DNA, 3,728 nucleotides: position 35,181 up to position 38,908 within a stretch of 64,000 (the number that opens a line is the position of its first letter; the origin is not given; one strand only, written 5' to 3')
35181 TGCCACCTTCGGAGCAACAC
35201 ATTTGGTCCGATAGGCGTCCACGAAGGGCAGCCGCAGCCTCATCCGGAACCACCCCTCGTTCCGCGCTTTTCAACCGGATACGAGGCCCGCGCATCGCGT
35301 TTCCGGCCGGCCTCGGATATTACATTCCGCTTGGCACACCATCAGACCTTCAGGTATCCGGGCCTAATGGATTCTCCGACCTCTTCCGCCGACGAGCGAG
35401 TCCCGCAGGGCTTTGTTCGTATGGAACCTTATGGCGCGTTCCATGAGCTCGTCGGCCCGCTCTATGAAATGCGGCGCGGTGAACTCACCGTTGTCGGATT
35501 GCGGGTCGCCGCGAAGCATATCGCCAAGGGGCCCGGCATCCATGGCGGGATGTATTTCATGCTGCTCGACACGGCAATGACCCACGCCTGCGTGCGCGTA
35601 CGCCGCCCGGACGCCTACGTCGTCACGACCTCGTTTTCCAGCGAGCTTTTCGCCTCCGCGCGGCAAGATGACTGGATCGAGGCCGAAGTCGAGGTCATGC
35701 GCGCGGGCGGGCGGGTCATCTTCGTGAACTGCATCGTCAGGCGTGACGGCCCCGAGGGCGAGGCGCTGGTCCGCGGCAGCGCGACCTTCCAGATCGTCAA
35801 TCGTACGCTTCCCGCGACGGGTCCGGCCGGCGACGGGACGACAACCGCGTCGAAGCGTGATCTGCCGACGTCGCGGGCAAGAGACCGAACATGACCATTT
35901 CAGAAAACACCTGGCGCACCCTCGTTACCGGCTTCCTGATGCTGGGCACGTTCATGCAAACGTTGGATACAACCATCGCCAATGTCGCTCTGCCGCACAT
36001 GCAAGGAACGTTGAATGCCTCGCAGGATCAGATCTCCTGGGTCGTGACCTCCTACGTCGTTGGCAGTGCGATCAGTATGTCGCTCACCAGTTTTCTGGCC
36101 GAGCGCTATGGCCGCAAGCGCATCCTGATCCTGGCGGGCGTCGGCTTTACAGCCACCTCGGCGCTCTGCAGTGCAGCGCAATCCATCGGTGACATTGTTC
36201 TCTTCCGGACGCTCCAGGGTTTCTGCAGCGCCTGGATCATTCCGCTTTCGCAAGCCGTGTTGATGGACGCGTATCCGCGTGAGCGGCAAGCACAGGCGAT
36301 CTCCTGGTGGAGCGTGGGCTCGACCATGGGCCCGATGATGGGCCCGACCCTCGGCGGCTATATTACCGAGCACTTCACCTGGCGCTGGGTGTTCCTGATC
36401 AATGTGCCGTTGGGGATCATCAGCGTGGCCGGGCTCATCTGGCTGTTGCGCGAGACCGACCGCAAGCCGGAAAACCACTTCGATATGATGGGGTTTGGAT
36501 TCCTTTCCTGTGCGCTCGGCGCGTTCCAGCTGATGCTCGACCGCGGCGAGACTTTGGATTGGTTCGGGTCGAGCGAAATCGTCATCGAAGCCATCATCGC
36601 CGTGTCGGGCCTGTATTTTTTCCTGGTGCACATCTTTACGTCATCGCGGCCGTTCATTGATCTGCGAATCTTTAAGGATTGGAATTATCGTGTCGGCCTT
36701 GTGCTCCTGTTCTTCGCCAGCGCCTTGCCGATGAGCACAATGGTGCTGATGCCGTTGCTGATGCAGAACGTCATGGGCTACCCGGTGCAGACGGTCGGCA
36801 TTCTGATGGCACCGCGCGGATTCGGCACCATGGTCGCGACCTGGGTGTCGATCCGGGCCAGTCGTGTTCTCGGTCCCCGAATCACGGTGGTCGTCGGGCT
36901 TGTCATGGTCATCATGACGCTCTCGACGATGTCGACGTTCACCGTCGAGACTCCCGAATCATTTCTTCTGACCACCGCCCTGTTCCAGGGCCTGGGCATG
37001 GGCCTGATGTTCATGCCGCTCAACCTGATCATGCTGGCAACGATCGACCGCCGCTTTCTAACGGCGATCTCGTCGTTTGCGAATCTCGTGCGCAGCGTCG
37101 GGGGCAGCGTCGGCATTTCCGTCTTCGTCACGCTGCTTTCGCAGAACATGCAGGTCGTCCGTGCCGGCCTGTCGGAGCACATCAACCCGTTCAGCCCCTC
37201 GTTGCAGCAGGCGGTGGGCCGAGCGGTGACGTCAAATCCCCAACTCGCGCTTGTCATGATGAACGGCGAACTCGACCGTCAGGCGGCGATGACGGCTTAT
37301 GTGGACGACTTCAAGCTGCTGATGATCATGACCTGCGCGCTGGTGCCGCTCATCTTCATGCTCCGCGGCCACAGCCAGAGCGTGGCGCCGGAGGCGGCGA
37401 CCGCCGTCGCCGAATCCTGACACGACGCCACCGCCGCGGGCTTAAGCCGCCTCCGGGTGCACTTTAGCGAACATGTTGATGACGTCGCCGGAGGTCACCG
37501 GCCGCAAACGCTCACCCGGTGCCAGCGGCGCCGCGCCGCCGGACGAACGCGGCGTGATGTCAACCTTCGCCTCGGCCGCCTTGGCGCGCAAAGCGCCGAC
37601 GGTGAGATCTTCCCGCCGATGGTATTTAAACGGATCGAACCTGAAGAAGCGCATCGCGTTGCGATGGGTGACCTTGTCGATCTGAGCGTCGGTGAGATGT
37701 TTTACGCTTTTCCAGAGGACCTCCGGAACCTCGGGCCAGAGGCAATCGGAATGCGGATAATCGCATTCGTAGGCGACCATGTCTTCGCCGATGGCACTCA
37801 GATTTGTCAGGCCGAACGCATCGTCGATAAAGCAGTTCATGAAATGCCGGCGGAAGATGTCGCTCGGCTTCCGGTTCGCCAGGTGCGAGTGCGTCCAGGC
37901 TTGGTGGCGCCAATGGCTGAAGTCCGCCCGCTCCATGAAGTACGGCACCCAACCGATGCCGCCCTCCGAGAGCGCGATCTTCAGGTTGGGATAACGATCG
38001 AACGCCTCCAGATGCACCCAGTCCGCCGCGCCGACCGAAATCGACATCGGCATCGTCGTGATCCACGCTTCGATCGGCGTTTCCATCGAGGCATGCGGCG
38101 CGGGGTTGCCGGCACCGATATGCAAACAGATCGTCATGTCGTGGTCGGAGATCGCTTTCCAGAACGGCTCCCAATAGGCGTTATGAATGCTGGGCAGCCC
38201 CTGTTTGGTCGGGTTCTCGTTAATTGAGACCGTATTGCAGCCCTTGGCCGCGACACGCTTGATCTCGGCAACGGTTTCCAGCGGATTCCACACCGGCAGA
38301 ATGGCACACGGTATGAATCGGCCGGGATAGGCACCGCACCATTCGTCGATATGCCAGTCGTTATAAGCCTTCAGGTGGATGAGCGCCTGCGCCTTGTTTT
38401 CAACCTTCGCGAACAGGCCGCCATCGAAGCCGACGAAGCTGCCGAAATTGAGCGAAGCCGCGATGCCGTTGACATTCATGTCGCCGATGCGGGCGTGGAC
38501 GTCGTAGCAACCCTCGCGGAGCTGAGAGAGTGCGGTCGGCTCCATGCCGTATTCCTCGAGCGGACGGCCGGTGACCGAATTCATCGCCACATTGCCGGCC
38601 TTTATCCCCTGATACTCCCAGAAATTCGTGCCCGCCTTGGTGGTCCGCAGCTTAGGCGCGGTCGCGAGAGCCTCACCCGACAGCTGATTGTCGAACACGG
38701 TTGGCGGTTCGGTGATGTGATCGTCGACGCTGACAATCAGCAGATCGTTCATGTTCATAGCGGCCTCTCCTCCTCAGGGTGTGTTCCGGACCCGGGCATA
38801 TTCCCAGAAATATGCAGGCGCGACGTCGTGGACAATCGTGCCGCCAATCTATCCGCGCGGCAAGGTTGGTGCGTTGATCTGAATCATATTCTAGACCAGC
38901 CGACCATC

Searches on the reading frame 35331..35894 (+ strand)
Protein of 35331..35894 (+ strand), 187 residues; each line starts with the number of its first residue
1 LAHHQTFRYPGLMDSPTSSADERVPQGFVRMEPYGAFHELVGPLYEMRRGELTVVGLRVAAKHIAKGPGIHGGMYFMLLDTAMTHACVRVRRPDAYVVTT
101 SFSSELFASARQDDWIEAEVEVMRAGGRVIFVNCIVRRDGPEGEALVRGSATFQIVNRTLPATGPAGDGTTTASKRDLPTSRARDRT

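Call 50: search_protein_families(library=pfam, proteins=[window:35331-35894:+], max_evalue=1)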
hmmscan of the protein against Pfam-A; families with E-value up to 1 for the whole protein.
window:35331-35894:+ (187 aa): 2 families
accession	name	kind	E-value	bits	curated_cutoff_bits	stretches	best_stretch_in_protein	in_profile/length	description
PF03061.28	4HBT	-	1.7e-12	47.9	20.6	1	70-142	4-76/79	Thioesterase superfamily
PF13622.12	4HBT_3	-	0.00013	22.6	24.3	1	67-154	9-83/83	Acyl-CoA thioesterase N-terminal domain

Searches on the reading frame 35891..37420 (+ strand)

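Call 7: search_protein_families(library=pfam, proteins=[window:35891-37420:+], max_evalue=0.01)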
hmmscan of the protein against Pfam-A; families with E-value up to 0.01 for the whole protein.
window:35891-37420:+ (509 aa): 3 families
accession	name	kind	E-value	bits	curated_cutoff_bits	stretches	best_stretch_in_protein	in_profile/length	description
PF07690.21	MFS_1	-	7.1e-56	190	33.4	1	16-408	1-346/347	Major Facilitator Superfamily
PF00083.30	Sugar_tr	-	2.2e-13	50.4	22.3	1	22-189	22-194/452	Sugar (and other) transporter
PF05977.19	MFS_3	-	0.00028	19.9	27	1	18-189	17-193/524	Transmembrane secretion effector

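Call 8: search_protein_families(library=padloc, proteins=[window:35891-37420:+], max_evalue=0.01)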
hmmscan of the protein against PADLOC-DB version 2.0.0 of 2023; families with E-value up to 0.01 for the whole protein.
window:35891-37420:+ (509 aa): 0 families

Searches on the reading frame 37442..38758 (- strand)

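Call 7: search_protein_families(library=pfam, proteins=[window:37442-38758:-], max_evalue=0.01)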
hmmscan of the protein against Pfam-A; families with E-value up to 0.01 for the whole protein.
window:37442-38758:- (438 aa): 1 family
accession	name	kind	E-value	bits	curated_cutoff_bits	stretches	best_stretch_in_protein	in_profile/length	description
PF04909.20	Amidohydro_2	-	1.4e-22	81.3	26.4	1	128-374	61-289/289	Amidohydrolase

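Call 8: search_protein_families(library=padloc, proteins=[window:37442-38758:-], max_evalue=0.01)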
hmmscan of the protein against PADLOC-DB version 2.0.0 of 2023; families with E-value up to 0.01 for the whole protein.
window:37442-38758:- (438 aa): 0 families
